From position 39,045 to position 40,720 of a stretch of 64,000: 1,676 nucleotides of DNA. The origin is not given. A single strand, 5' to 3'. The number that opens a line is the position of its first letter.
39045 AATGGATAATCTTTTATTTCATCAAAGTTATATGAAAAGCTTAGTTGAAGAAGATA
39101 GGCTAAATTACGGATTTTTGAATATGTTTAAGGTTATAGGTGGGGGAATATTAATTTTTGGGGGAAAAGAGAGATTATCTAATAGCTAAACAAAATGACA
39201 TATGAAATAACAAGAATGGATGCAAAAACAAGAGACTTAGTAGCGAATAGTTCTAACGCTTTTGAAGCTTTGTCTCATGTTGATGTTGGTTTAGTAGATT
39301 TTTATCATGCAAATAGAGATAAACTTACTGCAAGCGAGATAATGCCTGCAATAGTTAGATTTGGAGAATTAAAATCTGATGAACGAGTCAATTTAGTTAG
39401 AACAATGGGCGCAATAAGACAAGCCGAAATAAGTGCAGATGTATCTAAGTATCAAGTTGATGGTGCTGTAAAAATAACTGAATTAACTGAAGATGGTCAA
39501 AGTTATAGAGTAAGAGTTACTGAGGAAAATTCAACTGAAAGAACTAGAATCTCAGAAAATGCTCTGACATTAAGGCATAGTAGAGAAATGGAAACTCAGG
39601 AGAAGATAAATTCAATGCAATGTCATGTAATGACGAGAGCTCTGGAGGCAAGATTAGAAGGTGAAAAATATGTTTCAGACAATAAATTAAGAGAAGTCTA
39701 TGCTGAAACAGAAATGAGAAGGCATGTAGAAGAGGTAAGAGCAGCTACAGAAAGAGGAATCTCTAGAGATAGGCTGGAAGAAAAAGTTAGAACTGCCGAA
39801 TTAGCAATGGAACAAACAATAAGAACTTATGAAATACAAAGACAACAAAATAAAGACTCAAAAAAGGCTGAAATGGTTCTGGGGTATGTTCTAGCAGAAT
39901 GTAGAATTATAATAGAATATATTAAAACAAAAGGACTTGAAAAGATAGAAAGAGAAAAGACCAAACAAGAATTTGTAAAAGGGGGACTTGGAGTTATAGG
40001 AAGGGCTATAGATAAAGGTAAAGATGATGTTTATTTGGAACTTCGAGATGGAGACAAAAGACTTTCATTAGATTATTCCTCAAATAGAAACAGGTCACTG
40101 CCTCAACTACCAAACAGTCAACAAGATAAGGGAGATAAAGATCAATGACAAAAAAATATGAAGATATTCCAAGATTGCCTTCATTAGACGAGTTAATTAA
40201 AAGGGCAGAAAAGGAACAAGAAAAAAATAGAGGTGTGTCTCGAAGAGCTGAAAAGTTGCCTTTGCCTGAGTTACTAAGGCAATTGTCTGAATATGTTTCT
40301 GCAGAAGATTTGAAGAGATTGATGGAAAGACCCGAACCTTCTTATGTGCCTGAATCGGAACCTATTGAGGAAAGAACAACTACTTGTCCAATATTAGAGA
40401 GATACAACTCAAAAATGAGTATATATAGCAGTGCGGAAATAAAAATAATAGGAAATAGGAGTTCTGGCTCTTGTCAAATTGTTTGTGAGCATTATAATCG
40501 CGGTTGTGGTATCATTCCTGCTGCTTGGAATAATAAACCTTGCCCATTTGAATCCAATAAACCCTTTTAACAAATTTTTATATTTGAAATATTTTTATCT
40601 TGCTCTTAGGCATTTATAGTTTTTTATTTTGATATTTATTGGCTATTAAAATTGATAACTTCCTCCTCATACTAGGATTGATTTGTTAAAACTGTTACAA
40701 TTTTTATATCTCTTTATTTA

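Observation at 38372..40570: Four-gene operon whose products share a short (I/L)P(R/Q)LPSL(D/K)(E/D)L motif and a novel CP(V/I)LERY cysteine domain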

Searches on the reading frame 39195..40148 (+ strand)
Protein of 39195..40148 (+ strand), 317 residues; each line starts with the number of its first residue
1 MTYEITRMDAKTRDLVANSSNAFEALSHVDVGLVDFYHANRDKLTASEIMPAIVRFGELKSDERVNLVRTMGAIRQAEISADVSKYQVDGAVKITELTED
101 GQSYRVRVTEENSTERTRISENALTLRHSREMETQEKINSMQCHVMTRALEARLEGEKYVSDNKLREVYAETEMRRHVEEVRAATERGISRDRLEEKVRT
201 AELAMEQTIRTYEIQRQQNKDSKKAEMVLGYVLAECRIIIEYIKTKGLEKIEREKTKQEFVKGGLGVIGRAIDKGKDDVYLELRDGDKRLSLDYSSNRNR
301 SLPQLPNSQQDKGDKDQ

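Call 3: search_protein_families(library=pfam, proteins=[window:39195-40148:+], max_evalue=1)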
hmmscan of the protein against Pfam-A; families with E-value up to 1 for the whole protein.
window:39195-40148:+ (317 aa): 1 family
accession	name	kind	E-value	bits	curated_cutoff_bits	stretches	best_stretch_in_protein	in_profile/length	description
PF01890.21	CbiG_C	-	0.027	15.4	27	1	186-267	8-88/117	Cobalamin synthesis G C-terminus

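Call 4: search_protein_families(library=phrogs, proteins=[window:39195-40148:+], max_evalue=1)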
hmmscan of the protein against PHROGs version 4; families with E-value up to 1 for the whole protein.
window:39195-40148:+ (317 aa): 1 family
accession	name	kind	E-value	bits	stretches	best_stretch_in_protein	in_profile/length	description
phrog_10566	-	transcription regulation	0.15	13.2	0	60-93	11-44/88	transcriptional regulator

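Call 24: find_homologous_proteins(query=window:39195-40148:+, max_evalue=0.01)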
Query window:39195-40148:+ (317 aa): 2 proteins with E <= 0.01 among 1352 candidates.
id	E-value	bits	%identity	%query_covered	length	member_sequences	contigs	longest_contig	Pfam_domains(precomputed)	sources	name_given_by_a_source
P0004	1.9e-181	620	92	99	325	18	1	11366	-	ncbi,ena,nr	ncbi:hypothetical protein J4416_04840 [Candidatus Pacearchaeota archaeon]|nr:hypothetical protein [C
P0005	3.0e-29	120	32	95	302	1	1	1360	-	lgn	-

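Call 25: find_encoding_contigs(protein=P0004, flank=10000)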
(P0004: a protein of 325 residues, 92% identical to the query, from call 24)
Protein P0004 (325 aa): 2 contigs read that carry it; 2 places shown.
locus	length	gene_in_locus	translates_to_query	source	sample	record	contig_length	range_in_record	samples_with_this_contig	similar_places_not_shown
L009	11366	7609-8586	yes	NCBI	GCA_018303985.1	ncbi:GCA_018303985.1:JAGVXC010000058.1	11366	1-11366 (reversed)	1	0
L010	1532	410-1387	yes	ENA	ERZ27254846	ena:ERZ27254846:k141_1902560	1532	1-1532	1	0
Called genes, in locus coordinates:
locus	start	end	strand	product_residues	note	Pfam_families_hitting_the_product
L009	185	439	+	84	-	-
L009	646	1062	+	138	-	-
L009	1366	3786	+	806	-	PF07591:PT-HINT (faint), PF14890:Intein_splicing, PF14528:LAGLIDADG_3, PF01935:DUF87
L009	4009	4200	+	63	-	-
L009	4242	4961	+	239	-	-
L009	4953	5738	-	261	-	PF25133:TYW2_N_2 (faint), PF02475:TRM5-TYW2_MTfase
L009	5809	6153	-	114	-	-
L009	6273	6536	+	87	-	-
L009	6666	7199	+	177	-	-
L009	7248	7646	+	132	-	-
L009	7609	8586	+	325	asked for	-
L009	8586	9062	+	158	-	-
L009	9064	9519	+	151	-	-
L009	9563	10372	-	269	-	-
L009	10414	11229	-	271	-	-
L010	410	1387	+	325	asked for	-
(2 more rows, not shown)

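Call 26: find_encoding_contigs(protein=P0005, flank=10000)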
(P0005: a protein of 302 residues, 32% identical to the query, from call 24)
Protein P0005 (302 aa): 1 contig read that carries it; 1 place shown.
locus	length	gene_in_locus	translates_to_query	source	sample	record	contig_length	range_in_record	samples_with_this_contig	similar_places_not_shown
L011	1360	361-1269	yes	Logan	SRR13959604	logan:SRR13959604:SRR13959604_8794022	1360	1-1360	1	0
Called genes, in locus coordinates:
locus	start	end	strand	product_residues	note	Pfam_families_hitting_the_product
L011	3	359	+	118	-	?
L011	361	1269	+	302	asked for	-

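Call 43: search_solved_structures(query=A2, max_evalue=10)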
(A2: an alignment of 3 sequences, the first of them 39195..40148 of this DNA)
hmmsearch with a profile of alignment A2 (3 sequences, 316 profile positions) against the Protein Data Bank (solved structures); distinct sequences matched with E-value up to 10: 0.

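Call 55: predict_structure(alignment_id=A2)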
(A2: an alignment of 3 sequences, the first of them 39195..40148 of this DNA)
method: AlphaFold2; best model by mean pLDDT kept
length: 317 residues; sequences in the alignment: 3
mean_pLDDT: 47.3   pTM: 0.29
mean pLDDT of the five models: 47.3, 43.5, 42.5, 39.6, 37.0
residues with pLDDT >= 90: 0; 70-90: 39; 50-70: 77; < 50: 201
segments of 3 or more residues with pLDDT < 50: 1-5, 82-171, 215-265, 267-269, 283-317
pLDDT, mean of each block of 10 residues (from residue 1): 48 75 68 65 59 77 81 67 36 30 28 30 34 39 37 35 43 54 49 57 56 44 37 38 33 39 47 48 44 43 30 33
secondary structure, 60 per line:
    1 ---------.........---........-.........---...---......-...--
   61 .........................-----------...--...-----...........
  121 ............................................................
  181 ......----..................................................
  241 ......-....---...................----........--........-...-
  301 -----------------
elements in order: H10-18 H22-29 H31-39 H49-54 H61-85 E97-99 E102-104 H110-186 H191-246 H248-251 H255-273 E278-285 E288-295

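Call 58: search_protein_families(library=pfam, alignment_id=A6, max_evalue=10)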
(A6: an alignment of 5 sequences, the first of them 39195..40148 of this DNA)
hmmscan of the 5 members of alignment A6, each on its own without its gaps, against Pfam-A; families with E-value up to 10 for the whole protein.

A. member 1, window:39195-40148:+ (317 aa): 1 family
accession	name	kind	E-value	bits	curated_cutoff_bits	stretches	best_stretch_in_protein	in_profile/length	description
PF01890.21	CbiG_C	-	0.027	15.4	27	1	186-267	8-88/117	Cobalamin synthesis G C-terminus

B. families by the number of members that match (of 5 scanned): 1 family
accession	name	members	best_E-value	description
PF01890.21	CbiG_C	2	0.027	Cobalamin synthesis G C-terminus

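Call 59: find_related_loci(query=A6, collection=viral_contigs, flank=10000)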
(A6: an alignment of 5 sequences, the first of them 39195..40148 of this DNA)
Query A6 (317 aa) in viral_contigs; peptide patterns used: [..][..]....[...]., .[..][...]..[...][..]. (x = any residue, [..] = any of these).
94 stretches matched a pattern, but none encodes a relative of the query by tblastn (E <= 1e-3).

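Call 61: find_related_loci(query=A6, collection=metagenome_contigs, flank=7000)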
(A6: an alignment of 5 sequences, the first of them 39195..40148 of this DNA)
Query A6 (317 aa) in metagenome_contigs; peptide patterns used: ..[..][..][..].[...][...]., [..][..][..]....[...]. (x = any residue, [..] = any of these).
149 stretches matched a pattern; 5 encode a relative of the query (tblastn E <= 1e-3); 5 distinct loci.
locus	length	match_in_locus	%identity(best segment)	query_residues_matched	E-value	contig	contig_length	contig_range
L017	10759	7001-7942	92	1-314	0e+0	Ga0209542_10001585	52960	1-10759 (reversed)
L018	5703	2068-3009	92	1-314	0e+0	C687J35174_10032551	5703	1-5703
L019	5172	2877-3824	90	1-316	0e+0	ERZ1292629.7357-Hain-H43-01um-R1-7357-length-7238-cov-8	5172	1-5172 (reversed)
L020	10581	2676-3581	47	1-305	1e-84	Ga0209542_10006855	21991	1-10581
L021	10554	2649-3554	47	1-305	1e-84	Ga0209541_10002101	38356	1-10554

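Call 63: search_protein_families(library=padloc, proteins=[window:39195-40148:+, P0005, L019:1971-2459:+], max_evalue=1)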
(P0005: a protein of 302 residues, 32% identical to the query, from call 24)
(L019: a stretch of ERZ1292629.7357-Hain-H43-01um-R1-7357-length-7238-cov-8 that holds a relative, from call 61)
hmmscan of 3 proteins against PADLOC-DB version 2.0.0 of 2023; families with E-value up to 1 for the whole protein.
window:39195-40148:+ (317 aa): 0 families

P0005 (302 aa): 0 families

L019:1971-2459:+ (162 aa): 0 families

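Call 64: search_protein_families(library=ncbifam, proteins=[window:39195-40148:+, P0005, L019:1971-2459:+], max_evalue=1)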
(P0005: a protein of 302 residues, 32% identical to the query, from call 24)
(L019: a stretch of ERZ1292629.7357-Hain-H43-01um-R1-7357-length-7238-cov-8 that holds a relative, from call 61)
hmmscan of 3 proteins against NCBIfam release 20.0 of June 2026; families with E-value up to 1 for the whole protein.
window:39195-40148:+ (317 aa): 0 families

P0005 (302 aa): 1 family
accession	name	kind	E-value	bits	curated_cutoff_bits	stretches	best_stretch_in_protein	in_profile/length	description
NF011914.0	PRK15386.1-3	exception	0.18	10.3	1049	0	207-239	391-423/496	type III secretion effector GogB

L019:1971-2459:+ (162 aa): 0 families

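Call 67: find_homologous_proteins(query=A6, max_evalue=0.1)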
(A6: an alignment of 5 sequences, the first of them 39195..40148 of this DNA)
Query A6 (5 sequences) (317 aa, profile of the alignment): 6 proteins with E <= 0.1 among 8000 candidates.
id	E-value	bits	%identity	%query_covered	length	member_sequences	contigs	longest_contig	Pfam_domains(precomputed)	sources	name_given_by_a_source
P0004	3.6e-152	524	92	99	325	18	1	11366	-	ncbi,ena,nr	ncbi:hypothetical protein J4416_04840 [Candidatus Pacearchaeota archaeon]|nr:hypothetical protein [C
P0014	1.7e-147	509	45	93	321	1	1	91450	-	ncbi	-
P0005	3.9e-131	455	32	95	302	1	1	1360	-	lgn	-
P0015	2.9e-77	278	34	91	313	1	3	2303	-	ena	-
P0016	2.6e-67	245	31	90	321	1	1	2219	-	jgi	jgi:hypothetical protein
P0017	3.3e-22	97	22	67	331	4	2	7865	-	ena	-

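Call 68: find_encoding_contigs(protein=P0017, flank=8000)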
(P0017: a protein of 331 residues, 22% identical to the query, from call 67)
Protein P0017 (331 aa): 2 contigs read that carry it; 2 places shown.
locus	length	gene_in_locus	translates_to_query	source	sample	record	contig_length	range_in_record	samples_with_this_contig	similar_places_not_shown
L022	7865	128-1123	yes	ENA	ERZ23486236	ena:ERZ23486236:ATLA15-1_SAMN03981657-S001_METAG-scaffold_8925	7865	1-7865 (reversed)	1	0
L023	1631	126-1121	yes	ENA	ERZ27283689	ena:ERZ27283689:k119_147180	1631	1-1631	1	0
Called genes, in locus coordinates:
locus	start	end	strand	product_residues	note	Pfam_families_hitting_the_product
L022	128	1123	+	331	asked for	-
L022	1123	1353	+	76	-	-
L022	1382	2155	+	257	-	PF01261:AP_endonuc_2, PF06436:Pneumovirus_M2 (weak)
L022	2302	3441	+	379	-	PF23619:Ig_VWA7 (faint)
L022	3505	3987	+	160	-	-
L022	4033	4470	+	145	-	-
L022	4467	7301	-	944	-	PF02463:SMC_N, PF13175:AAA_15 (weak), PF13304:AAA_21 (faint), PF13476:AAA_23, PF04423:Rad50_zn_hook (weak)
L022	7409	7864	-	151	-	?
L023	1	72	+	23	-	?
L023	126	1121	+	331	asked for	-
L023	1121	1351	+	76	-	-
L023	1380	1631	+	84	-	?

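Call 69: find_encoding_contigs(protein=P0015, flank=8000)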
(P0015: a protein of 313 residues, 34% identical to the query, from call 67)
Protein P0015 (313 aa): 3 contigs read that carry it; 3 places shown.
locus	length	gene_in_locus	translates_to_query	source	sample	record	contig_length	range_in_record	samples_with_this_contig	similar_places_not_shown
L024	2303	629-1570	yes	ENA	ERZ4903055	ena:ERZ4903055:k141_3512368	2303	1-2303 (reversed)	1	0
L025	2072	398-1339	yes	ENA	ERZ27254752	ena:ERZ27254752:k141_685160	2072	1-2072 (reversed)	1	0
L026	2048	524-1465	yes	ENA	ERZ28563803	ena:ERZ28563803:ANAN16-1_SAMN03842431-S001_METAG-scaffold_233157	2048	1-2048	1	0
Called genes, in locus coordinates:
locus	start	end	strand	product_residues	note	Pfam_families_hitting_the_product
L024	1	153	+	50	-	?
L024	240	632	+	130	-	-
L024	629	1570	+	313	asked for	-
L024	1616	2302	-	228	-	?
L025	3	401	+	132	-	?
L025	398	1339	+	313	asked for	-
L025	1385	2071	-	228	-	?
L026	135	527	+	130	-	-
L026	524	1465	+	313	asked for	-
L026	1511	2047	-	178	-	?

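Call 70: find_encoding_contigs(protein=P0016, flank=8000)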
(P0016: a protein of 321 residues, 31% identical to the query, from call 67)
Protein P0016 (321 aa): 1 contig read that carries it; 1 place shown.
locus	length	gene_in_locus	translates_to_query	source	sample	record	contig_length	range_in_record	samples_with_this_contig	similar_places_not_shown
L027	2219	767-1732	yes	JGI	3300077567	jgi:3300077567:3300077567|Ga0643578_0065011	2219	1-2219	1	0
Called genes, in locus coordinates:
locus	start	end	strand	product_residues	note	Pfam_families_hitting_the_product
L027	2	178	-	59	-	?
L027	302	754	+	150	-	-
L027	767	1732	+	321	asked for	-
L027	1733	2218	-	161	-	?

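Call 73: search_solved_structures(query=A8, max_evalue=10)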
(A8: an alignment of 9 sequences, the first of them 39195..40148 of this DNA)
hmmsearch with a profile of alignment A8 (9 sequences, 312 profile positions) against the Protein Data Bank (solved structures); distinct sequences matched with E-value up to 10: 0.

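Call 74: search_protein_families(library=phrogs, alignment_id=A8, max_evalue=1)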
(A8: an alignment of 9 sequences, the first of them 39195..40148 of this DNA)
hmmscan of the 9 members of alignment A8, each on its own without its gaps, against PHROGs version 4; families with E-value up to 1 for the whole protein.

A. member 1, window:39195-40148:+ (317 aa): 1 family
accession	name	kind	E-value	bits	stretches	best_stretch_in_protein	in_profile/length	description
phrog_10566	-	transcription regulation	0.15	13.2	0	60-93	11-44/88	transcriptional regulator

B. families by the number of members that match (of 9 scanned): 10 families
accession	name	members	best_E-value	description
phrog_10566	-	3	0.11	transcriptional regulator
phrog_3899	-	2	0.023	-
phrog_12239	-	1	0.0034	-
phrog_5158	-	1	0.035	-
phrog_6934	-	1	0.067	-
phrog_22125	-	1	0.072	-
phrog_16647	-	1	0.19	-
phrog_20616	-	1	0.28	-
phrog_17754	-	1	0.38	-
phrog_28321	-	1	0.54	-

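Call 77: search_protein_families(library=pfam, proteins=[L018:217-1575:+, L019:402-1676:+, L022:1123-1353:+], max_evalue=0.01)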
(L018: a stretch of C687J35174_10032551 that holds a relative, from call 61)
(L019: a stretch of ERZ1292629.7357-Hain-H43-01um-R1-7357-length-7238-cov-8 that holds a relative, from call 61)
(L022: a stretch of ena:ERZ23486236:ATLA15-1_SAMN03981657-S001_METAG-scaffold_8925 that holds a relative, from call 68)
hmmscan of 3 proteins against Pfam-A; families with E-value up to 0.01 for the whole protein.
L018:217-1575:+ (452 aa): 1 family
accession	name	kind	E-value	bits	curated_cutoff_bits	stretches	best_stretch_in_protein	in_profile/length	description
PF03050.20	DDE_Tnp_IS66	-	1.5e-31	110.3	23.1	1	158-423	2-283/284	Transposase IS66 family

L019:402-1676:+ (424 aa): 4 families
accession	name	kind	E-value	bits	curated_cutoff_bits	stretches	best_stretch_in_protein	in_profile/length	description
PF13173.12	AAA_14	-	9.1e-36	123.2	27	1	41-166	4-129/129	AAA domain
PF13635.12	DUF4143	-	1.6e-16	60.9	28.1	1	221-366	2-160/160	Domain of unknown function (DUF4143)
PF13238.12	AAA_18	-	0.003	18.5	29.4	1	42-107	1-44/128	AAA domain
PF01637.24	ATPase_2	-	0.0058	16.9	33.2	1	39-84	20-66/225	ATPase domain predominantly from Archaea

L022:1123-1353:+ (76 aa): 0 families

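Call 93: search_dna_similar(query=window:39195-40148:+, collection=phages, mode=protein, max_evalue=0.01, max_rows=10)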
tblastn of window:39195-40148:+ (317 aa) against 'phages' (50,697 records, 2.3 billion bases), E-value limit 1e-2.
No match.

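Call 95: fold_search(model_id=the predicted structure, library=pdb)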
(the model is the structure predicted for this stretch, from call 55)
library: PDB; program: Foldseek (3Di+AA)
matches with E <= 10: 11; with E <= 0.001: 0
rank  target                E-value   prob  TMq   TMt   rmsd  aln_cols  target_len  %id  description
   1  2kmf_MODEL_1_A        2.4e+00  0.06  0.13  0.23   7.4        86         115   16  Solution Structure of Psb27 from cyanobacterial photosystem II (released 2009-09-08)
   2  9a5b_A                3.9e+00  0.04  0.10  0.09  16.5       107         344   14  Integrative model of SYFA-SYFB by crosslinking MS and deep learning (released 2024-09-18)
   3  6v8o_O                5.9e+00  0.02  0.08  0.08  17.7       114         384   12  RSC core (released 2020-01-15)
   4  4m4w_K                6.2e+00  0.02  0.08  0.10  10.0        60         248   13  Mechanistic implications for the bacterial primosome assembly of the structure of a helicase-helicase loader complex (released 2013-09-25)
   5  8xvj_R                6.6e+00  0.08  0.16  0.14   5.7        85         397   18  Cryo-EM structure of ETAR bound with Macitentan (released 2024-08-28)
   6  9gfs_C                6.6e+00  0.06  0.08  0.09   7.3        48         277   19  PsiM in complex with SAH (released 2025-07-23)
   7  6sg9_FI               7.0e+00  0.02  0.09  0.08  15.1        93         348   16  Head domain of the mt-SSU assemblosome from Trypanosoma brucei (released 2019-09-18)
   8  5ztm_B                7.0e+00  0.01  0.06  0.09  16.2        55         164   18  Crystal structure of MLE dsRBDs in complex with roX2 (R2H1) (released 2019-03-06)
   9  8xvl_R                7.9e+00  0.07  0.16  0.14   5.8        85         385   18  Cryo-EM structure of ETAR bound with Zibotentan (released 2024-08-28)
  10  9dtf_D                8.4e+00  0.01  0.08  0.08  14.7       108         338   15  Crystal structure of the complex of M. tuberculosis PheRS with cognate precursor tRNA and fragment DDD01008876 (released 2025-06-04)
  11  6pt2_A                8.9e+00  0.05  0.15  0.12   9.3       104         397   16  Crystal structure of the active delta opioid receptor in complex with the peptide agonist KGCHM07 (released 2019-12-11)

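Call 105: search_protein_families(library=pfam, proteins=[L019:1971-2459:+, L009:9563-10372:-], max_evalue=0.1)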
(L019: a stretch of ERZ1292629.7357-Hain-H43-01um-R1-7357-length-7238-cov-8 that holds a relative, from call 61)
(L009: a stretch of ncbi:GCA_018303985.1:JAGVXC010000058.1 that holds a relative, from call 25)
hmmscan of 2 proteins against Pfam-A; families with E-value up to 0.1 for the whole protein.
L019:1971-2459:+ (162 aa): 0 families

L009:9563-10372:- (269 aa): 1 family
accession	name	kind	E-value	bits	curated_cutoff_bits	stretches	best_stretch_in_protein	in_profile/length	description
PF19732.4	SpoIIE_N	-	0.083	11.9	27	0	70-148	98-174/605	Stage II sporulation protein E N-terminal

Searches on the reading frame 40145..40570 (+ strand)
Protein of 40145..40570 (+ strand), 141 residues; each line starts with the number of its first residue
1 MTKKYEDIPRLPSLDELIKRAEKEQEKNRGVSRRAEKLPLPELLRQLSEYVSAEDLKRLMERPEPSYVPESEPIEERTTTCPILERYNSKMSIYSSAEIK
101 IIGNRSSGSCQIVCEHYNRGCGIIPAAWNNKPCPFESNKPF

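Call 3: search_protein_families(library=pfam, proteins=[window:40145-40570:+], max_evalue=1)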
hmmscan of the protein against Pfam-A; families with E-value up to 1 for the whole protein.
window:40145-40570:+ (141 aa): 0 families

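Call 4: search_protein_families(library=phrogs, proteins=[window:40145-40570:+], max_evalue=1)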
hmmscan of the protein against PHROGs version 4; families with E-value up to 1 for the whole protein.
window:40145-40570:+ (141 aa): 1 family
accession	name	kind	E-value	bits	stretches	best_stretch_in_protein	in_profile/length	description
phrog_3928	-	unknown function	0.56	11.3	0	19-67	8-47/57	-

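Call 14: find_homologous_proteins(query=window:40145-40570:+, max_evalue=0.01)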
Query window:40145-40570:+ (141 aa): 2 proteins with E <= 0.01 among 12 candidates.
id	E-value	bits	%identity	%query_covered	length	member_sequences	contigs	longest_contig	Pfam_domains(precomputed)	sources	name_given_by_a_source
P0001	5.1e-87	307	99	100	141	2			-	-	-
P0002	2.1e-22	98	49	94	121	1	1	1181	-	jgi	jgi:hypothetical protein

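Call 16: find_encoding_contigs(protein=P0002, flank=10000)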
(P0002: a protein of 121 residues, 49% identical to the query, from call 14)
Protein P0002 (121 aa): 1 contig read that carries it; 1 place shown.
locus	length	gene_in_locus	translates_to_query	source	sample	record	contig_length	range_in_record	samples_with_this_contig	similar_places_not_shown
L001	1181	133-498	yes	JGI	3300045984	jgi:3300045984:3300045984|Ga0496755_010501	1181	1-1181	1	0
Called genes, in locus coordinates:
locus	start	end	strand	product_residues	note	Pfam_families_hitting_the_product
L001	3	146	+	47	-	?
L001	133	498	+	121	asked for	-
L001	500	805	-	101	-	-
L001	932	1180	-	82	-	?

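Call 17: find_encoding_contigs(protein=P0001, flank=10000)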
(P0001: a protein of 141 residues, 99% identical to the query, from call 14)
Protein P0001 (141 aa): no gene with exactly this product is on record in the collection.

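Call 35: search_protein_representatives(alignment_id=A1)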
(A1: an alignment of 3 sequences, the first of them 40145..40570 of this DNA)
Query: 3 sequences, 134 profile positions. Proteins with E-value up to 0.001 (for the whole library): 10; up to 1e-10: 2; up to 1e-30: 2. The best 10 are listed.
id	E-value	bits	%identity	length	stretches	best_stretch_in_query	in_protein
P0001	5.8e-67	240.0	-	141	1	1-134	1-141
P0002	4.1e-57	208.1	-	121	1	4-130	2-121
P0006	1.0e-08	51.5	-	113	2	63-130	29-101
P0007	1.7e-05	41.0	-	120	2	71-126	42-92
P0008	2.4e-05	40.5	-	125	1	1-128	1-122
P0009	3.0e-05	40.2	-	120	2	66-126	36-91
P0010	1.9e-04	37.6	-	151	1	4-55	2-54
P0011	3.2e-04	36.9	-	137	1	10-129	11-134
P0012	4.3e-04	36.5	-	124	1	1-129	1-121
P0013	7.3e-04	35.7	-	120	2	72-126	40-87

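Call 63: search_protein_families(library=padloc, proteins=[window:40145-40570:+, P0010], max_evalue=1)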
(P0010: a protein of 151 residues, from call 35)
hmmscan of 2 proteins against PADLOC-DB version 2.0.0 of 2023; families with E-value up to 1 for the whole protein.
window:40145-40570:+ (141 aa): 0 families

P0010 (151 aa): 0 families

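Call 64: search_protein_families(library=ncbifam, proteins=[window:40145-40570:+, P0010], max_evalue=1)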
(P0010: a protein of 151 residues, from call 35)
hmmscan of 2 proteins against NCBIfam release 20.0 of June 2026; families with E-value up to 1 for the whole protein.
window:40145-40570:+ (141 aa): 0 families

P0010 (151 aa): 3 families
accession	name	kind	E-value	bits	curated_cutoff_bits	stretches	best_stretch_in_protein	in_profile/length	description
NF047344.1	SCCmet_CcrA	equivalog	0.0094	15.1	700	1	12-91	334-413/442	cassette chromosome recombinase CcrA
NF041032.1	NurA_Pyro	equivalog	0.046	12.6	650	1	34-95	157-219/450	DNA double-strand break repair nuclease NurA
TIGR04032.1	toxin_SdpC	subfamily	0.079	12.8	99.2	1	12-64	27-79/172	sporulation delaying protein family toxin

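Call 100: find_encoding_contigs(protein=P0011, flank=6000, max_places=3)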
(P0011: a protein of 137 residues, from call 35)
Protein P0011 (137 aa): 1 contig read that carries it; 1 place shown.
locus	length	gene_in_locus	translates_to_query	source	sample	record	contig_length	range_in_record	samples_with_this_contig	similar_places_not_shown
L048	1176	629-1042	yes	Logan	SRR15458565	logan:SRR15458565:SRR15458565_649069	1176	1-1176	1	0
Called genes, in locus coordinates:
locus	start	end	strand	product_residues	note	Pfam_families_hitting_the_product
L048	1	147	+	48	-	?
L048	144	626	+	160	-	-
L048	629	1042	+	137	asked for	-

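Call 101: find_encoding_contigs(protein=P0012, flank=6000, max_places=3)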
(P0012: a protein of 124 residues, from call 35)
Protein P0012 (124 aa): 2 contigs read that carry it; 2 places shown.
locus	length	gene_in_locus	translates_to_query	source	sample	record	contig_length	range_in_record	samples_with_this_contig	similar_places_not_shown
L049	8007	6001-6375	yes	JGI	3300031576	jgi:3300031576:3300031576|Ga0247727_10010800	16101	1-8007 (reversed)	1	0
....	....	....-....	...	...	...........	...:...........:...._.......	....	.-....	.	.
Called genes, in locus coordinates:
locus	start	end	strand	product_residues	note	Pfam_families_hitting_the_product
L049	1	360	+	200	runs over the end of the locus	-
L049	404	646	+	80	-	PF04014:MazE_antitoxin (weak)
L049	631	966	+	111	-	PF02452:PemK_toxin (weak)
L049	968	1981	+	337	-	PF00752:XPG_N, PF00867:XPG_I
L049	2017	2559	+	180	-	-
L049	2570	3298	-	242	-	-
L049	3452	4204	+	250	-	-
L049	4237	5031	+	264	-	-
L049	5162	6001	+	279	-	-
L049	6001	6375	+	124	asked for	-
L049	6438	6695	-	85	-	-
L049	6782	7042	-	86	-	-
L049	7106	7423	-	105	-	-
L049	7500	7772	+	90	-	-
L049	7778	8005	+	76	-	?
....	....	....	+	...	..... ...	-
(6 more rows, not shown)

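Call 102: find_encoding_contigs(protein=P0008, flank=6000, max_places=3)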
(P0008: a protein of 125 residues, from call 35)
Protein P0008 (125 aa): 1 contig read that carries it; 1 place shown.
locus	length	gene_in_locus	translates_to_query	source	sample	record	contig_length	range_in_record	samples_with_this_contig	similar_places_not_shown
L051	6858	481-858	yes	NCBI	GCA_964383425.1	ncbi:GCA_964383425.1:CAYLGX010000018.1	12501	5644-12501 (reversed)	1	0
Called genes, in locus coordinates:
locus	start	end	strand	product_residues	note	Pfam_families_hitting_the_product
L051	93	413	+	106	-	-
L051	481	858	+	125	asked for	-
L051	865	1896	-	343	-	PF00752:XPG_N, PF00867:XPG_I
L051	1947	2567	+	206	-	PF01569:PAP2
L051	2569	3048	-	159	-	-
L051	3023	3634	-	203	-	-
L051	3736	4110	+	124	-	-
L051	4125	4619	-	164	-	-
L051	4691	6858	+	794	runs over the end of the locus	PF03104:DNA_pol_B_exo1, PF00136:DNA_pol_B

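Call 105: search_protein_families(library=pfam, proteins=[L048:144-626:+, L049:5162-6001:+, L049:7106-7423:-, L049:7500-7772:+, L049:3452-4204:+, L049:4237-5031:+, L051:93-413:+], max_evalue=0.1)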
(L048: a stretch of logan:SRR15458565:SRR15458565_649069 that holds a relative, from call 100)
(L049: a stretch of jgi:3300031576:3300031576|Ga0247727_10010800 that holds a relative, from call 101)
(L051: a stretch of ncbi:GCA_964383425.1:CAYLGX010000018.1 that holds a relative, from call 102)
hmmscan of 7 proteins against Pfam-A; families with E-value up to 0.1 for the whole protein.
L048:144-626:+ (160 aa): 0 families

L049:5162-6001:+ (279 aa): 1 family
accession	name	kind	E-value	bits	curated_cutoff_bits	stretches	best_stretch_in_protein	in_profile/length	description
PF17196.9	DUF5133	-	0.073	13.8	25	0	220-266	13-59/65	Protein of unknown function (DUF5133)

L049:7106-7423:- (105 aa): 2 families
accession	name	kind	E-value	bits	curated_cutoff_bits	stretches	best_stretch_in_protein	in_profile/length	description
PF05043.19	Mga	-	0.031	15.3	21.1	1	5-55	8-56/87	Mga helix-turn-helix domain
PF01475.25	FUR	-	0.06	13.9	23.1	1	29-76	29-76/121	Ferric uptake regulator family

L049:7500-7772:+ (90 aa): 0 families

L049:3452-4204:+ (250 aa): 0 families

L049:4237-5031:+ (264 aa): 0 families

L051:93-413:+ (106 aa): 1 family
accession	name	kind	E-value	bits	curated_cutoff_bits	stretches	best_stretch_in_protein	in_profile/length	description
PF00038.26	Filament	-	0.046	13.8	40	1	30-64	119-153/313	Intermediate filament protein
